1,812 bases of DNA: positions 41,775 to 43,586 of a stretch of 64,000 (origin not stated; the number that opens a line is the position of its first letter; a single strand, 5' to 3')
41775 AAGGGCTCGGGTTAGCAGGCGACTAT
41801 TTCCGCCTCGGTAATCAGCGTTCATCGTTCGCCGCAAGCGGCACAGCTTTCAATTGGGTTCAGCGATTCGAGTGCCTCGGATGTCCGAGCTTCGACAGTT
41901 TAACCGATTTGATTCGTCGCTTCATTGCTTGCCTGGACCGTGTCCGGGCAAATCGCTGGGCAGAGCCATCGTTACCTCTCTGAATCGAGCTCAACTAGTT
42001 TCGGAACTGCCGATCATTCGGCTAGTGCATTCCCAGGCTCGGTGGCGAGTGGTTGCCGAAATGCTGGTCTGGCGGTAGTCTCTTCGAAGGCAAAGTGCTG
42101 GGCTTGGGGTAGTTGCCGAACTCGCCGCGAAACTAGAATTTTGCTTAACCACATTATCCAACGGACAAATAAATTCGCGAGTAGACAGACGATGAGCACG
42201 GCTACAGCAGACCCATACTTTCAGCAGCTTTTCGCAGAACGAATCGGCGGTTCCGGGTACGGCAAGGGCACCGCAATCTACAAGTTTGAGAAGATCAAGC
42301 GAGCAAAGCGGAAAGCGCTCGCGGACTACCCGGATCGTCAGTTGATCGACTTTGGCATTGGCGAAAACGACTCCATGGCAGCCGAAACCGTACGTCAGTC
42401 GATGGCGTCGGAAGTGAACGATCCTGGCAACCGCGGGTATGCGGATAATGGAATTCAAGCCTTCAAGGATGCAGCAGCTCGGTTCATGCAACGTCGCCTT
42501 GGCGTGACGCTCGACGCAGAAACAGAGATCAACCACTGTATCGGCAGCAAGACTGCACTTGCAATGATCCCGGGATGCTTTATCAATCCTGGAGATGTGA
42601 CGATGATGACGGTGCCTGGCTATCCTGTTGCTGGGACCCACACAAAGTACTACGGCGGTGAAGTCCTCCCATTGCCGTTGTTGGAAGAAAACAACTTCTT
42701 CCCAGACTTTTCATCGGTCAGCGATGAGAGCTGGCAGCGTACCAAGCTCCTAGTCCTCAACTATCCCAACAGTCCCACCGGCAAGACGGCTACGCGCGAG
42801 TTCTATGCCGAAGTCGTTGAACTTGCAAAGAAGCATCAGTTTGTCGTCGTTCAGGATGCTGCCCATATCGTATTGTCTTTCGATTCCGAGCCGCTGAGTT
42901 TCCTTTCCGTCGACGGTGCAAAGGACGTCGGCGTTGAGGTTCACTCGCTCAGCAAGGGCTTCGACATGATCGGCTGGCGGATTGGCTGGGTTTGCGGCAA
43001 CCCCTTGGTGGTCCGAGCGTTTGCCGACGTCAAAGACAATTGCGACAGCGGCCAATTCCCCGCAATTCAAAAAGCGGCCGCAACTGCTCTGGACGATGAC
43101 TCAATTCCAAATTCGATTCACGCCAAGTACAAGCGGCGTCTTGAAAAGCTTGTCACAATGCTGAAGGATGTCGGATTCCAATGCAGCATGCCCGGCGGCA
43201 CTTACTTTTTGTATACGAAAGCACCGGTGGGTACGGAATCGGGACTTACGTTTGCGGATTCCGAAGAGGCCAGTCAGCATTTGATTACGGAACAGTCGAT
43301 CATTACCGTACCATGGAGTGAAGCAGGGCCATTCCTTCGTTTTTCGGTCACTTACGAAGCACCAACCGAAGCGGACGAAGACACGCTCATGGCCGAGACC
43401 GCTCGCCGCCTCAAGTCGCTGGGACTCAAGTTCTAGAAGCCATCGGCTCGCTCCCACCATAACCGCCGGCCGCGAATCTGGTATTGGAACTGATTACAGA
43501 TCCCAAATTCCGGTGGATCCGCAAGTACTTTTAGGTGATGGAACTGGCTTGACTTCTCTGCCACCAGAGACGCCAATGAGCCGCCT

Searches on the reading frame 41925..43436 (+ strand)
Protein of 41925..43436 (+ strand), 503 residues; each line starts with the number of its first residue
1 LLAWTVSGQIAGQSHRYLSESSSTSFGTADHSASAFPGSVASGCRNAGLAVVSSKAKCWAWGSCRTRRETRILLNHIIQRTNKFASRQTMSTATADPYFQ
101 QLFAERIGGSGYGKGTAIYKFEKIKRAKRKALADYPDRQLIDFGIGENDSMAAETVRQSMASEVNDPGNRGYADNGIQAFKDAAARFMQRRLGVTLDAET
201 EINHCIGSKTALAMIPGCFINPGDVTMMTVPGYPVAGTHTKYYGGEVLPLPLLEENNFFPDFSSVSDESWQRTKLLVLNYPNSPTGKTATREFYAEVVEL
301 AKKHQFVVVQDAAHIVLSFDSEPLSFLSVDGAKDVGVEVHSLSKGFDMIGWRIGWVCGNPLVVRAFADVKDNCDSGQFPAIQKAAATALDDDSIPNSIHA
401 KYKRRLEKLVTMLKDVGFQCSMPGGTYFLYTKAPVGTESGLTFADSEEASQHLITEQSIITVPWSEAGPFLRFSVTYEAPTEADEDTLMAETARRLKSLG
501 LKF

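Call 65: search_protein_families(library=pfam, proteins=[window:41925-43436:+], max_evalue=0.0001)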
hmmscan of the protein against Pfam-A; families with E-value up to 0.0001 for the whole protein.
window:41925-43436:+ (503 aa): 1 family
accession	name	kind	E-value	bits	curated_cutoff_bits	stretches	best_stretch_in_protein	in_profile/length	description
PF00155.27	Aminotran_1_2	-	4.1e-48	164.8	19.7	1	139-475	2-346/361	Aminotransferase class I and II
